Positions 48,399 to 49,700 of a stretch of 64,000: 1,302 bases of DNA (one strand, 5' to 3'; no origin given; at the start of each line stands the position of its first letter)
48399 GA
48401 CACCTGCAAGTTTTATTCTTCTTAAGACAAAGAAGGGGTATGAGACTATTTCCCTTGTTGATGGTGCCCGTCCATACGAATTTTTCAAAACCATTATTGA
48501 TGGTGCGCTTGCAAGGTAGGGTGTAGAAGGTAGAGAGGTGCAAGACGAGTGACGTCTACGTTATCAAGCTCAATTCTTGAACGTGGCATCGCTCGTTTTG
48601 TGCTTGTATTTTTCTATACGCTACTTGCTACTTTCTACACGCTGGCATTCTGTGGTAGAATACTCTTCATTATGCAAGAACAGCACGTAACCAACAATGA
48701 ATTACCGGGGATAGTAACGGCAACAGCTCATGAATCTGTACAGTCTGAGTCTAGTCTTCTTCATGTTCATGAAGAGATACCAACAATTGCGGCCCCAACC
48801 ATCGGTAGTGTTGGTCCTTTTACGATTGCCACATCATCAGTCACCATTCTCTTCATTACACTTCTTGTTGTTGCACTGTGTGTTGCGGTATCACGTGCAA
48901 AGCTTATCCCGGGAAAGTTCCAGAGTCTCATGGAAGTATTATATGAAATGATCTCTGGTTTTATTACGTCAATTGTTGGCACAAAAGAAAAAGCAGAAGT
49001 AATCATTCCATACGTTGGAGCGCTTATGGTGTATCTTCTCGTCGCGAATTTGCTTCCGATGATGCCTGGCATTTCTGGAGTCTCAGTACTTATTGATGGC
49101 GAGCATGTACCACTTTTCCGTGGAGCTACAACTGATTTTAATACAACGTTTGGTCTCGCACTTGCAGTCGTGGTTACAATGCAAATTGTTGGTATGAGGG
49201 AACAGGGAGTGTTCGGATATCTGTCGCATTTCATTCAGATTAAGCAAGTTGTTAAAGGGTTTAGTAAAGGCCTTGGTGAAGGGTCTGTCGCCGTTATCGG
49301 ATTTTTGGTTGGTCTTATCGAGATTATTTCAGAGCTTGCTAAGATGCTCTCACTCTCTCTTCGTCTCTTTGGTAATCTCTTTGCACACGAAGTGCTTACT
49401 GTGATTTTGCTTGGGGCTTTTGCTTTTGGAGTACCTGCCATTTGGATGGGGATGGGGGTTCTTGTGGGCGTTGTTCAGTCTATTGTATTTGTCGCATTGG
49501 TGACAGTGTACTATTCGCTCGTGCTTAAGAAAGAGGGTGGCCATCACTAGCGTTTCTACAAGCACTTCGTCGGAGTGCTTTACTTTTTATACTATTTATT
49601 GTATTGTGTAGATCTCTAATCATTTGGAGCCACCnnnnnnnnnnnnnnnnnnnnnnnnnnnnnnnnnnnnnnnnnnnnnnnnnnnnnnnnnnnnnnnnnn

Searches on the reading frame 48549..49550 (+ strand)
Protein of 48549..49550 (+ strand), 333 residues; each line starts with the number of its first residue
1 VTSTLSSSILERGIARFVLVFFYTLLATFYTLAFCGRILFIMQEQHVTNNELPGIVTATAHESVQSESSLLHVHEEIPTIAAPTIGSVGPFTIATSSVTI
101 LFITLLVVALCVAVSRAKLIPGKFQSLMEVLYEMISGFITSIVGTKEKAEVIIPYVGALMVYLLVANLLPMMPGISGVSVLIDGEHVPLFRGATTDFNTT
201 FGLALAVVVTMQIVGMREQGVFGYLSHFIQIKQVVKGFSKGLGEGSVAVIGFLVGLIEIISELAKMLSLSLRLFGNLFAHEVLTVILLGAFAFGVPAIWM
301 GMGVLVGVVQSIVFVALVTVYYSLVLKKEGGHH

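Call 14: search_protein_families(library=pfam, proteins=[window:48549-49550:+], max_evalue=0.1)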
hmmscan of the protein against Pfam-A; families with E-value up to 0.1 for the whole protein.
window:48549-49550:+ (333 aa): 1 family
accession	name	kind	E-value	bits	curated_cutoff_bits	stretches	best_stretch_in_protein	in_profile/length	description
PF00119.25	ATP-synt_A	-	9.5e-39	133.9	33.9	1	99-322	3-216/217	ATP synthase A chain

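Call 20: find_related_loci(query=window:48549-49550:+, collection=genome_contigs, flank=4000)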
Query window:48549-49550:+ (333 aa) in genome_contigs; peptide patterns used: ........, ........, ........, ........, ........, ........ (x = any residue, [..] = any of these).
67 stretches matched a pattern; 41 encode a relative of the query (tblastn E <= 1e-3); 41 distinct loci.
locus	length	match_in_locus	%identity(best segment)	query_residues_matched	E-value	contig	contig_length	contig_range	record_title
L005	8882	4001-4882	84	36-333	8e-160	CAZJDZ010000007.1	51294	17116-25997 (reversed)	MAG TPA_asm: uncultured Candidatus Saccharibacteria bacterium isolate SRP296810_co1_219 genome assembly, contig: NODE_51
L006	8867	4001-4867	83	32-332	8e-154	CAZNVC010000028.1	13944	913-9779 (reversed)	MAG TPA_asm: uncultured Candidatus Saccharibacteria bacterium isolate SRP278252_co1_774 genome assembly, contig: NODE_77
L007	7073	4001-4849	80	56-332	2e-145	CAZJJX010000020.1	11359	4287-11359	MAG TPA_asm: uncultured Candidatus Saccharibacteria bacterium isolate SRP278252_co2_95 genome assembly, contig: NODE_120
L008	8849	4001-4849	74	36-332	3e-142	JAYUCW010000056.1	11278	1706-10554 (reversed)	MAG: Candidatus Paceibacterota bacterium isolate GFS_7029 GFS_7029_55, whole genome shotgun sequence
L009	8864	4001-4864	72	31-333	4e-142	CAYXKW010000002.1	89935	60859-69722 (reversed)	MAG TPA_asm: uncultured Candidatus Saccharibacteria bacterium isolate SRP286056_co3_512 genome assembly, contig: NODE_76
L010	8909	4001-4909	76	34-333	5e-142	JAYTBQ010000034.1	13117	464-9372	MAG: Candidatus Paceibacterota bacterium isolate GFS_14379 GFS_14379_33, whole genome shotgun sequence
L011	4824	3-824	79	60-333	3e-142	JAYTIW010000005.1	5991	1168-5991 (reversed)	MAG: Candidatus Paceibacterota bacterium isolate GFS_2860 GFS_2860_4, whole genome shotgun sequence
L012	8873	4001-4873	76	34-333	3e-140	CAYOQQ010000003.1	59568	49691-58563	MAG TPA_asm: uncultured Candidatus Saccharibacteria bacterium isolate SRP278252_co2_198 genome assembly, contig: NODE_82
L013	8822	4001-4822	79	61-333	1e-139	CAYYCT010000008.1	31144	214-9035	MAG TPA_asm: uncultured Candidatus Saccharibacteria bacterium isolate SRP278252_co2_838 genome assembly, contig: NODE_28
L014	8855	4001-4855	75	36-332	7e-138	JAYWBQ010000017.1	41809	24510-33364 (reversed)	MAG: Candidatus Paceibacterota bacterium isolate GL93_UP_metabat_156 GL93_UP_metabat_156_16, whole genome shotgun sequen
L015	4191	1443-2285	69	33-330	1e-140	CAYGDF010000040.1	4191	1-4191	MAG TPA_asm: uncultured Candidatus Saccharibacteria bacterium isolate ERP113451_co1_291 genome assembly, contig: NODE_31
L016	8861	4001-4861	70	31-330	9e-138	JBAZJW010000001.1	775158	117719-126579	MAG: Candidatus Paceibacterota bacterium isolate SO_2017_LW4_129 scaffold_18_c1_LW137-91_2017, whole genome shotgun sequ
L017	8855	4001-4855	68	32-333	7e-136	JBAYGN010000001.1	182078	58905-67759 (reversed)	MAG: Candidatus Paceibacterota bacterium isolate SO_2016_GW1_126 scaffold00163_OW334_2016, whole genome shotgun sequence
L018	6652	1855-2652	75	68-333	3e-133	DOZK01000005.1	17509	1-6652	MAG TPA_asm: Candidatus Nomurabacteria bacterium isolate UBA11704 contig_12175, whole genome shotgun sequence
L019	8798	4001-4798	75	68-333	6e-133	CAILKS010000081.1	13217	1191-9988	uncultured bacterium isolate Ja_bin-4026 genome assembly, contig: bin-4026:81/84, whole genome shotgun sequence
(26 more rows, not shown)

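Call 52: find_encoding_contigs(protein=window:48549-49550:+, flank=2500, max_places=10)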
Protein window:48549-49550:+ (333 aa): 6 contigs read that carry it; 6 places shown.
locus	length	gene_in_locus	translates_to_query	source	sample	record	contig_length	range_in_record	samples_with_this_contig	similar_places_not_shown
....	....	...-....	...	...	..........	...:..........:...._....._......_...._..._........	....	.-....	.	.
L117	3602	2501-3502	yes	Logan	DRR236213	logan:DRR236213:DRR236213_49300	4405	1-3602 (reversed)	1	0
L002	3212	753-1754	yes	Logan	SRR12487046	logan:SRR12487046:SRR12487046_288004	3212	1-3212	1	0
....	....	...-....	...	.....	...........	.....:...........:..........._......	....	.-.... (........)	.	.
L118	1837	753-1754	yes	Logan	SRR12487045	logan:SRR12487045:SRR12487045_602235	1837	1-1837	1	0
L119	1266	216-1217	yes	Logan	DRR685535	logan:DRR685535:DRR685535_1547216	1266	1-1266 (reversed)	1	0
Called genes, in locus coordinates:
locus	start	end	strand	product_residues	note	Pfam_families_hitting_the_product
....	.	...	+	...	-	?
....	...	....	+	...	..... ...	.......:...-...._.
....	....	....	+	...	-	-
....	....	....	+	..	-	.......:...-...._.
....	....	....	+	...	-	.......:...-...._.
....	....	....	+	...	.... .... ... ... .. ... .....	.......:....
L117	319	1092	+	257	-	PF04402:SIMPL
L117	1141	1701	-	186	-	PF04279:IspA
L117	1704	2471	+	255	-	PF13462:Thioredoxin_4, PF01323:DSBA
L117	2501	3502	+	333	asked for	PF00119:ATP-synt_A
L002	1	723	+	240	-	?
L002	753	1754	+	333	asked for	PF00119:ATP-synt_A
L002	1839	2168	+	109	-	-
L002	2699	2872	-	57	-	-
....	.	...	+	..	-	?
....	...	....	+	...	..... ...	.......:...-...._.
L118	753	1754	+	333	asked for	PF00119:ATP-synt_A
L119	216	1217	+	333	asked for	PF00119:ATP-synt_A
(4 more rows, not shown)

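Call 66: find_homologous_proteins(query=window:48549-49550:+, max_evalue=1e-100)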
Query window:48549-49550:+ (333 aa): 272 proteins with E <= 1e-100 among 8000 candidates; the best 120 are listed.
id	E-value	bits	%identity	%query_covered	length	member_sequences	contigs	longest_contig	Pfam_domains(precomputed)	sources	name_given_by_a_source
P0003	3.0e-162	557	91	88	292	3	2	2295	PF00119.26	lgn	-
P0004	2.9e-147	508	88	82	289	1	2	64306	PF00119.26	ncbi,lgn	-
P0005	1.7e-146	506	86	83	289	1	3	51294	PF00119.26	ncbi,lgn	-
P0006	6.1e-146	504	86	83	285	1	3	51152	PF00119.26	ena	-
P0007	1.4e-145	503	85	83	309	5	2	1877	PF00119.26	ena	-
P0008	2.6e-145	502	85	83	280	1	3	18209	PF00119.26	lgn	-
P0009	2.9e-144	498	86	83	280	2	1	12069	PF00119.26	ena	-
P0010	6.5e-144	497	85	83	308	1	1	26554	PF00119.26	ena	-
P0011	7.4e-144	497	86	82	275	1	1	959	PF00119.26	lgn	-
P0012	2.8e-143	495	83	87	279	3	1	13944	PF00119.26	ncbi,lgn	-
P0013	3.5e-142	491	85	83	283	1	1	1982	PF00119.26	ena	-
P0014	2.5e-141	489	80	88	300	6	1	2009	PF00119.26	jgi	jgi:F-type H+-transporting ATPase subunit a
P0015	8.3e-140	484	84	84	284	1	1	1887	PF00119.26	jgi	jgi:F-type H+-transporting ATPase subunit a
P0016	1.3e-139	483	85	81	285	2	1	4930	PF00119.26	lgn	-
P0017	3.9e-139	482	81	88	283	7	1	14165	PF00119.26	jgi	jgi:F-type H+-transporting ATPase subunit a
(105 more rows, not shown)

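Call 67: find_encoding_contigs(protein=P0003, flank=2200, max_places=4)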
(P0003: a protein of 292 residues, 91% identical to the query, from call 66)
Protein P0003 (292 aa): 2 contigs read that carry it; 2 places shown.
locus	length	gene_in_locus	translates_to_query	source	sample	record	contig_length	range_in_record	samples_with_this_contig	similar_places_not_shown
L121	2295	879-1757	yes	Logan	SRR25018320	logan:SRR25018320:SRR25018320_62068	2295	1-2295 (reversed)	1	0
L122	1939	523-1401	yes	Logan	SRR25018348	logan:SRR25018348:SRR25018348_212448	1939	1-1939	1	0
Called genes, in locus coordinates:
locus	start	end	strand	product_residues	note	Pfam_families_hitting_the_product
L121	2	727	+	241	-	?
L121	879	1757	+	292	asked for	PF00119:ATP-synt_A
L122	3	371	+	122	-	?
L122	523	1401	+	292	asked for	PF00119:ATP-synt_A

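Call 68: find_encoding_contigs(protein=P0004, flank=2200, max_places=3)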
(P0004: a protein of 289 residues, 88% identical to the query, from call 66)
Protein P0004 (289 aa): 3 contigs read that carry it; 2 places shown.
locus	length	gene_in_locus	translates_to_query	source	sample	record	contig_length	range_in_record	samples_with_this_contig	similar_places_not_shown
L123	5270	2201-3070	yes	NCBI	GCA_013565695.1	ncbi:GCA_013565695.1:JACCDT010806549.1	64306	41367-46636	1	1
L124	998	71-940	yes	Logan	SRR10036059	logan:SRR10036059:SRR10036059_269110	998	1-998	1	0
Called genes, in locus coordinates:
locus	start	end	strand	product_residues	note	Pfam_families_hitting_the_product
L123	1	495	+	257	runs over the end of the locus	PF04402:SIMPL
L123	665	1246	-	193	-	PF04279:IspA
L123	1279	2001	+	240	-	PF13098:Thioredoxin_2 (weak), PF13462:Thioredoxin_4, PF01323:DSBA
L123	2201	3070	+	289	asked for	PF00119:ATP-synt_A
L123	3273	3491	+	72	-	PF00137:ATP-synt_C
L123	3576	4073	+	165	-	PF00430:ATP-synt_B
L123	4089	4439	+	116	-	PF00213:OSCP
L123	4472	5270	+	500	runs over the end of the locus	PF02874:ATP-synt_ab_N, PF00006:ATP-synt_ab, PF06745:ATPase (faint), PF00306:ATP-synt_ab_C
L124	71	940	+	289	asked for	PF00119:ATP-synt_A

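Call 69: find_encoding_contigs(protein=P0006, flank=2200, max_places=3)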
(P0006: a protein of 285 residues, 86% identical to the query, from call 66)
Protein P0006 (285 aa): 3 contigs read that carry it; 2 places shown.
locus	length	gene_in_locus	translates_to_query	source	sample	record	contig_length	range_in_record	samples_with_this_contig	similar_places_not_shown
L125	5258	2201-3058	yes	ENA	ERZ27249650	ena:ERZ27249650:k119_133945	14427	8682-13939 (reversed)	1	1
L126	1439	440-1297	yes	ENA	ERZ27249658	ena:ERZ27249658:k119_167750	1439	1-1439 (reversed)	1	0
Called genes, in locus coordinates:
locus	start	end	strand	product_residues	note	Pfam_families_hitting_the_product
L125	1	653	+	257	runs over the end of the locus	PF04402:SIMPL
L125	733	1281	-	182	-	PF04279:IspA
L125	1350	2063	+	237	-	PF13462:Thioredoxin_4, PF13098:Thioredoxin_2 (weak), PF01323:DSBA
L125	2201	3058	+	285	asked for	PF00119:ATP-synt_A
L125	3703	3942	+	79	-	-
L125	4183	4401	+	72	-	PF00137:ATP-synt_C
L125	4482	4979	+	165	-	PF00430:ATP-synt_B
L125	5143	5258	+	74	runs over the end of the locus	-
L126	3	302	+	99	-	?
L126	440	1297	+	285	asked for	PF00119:ATP-synt_A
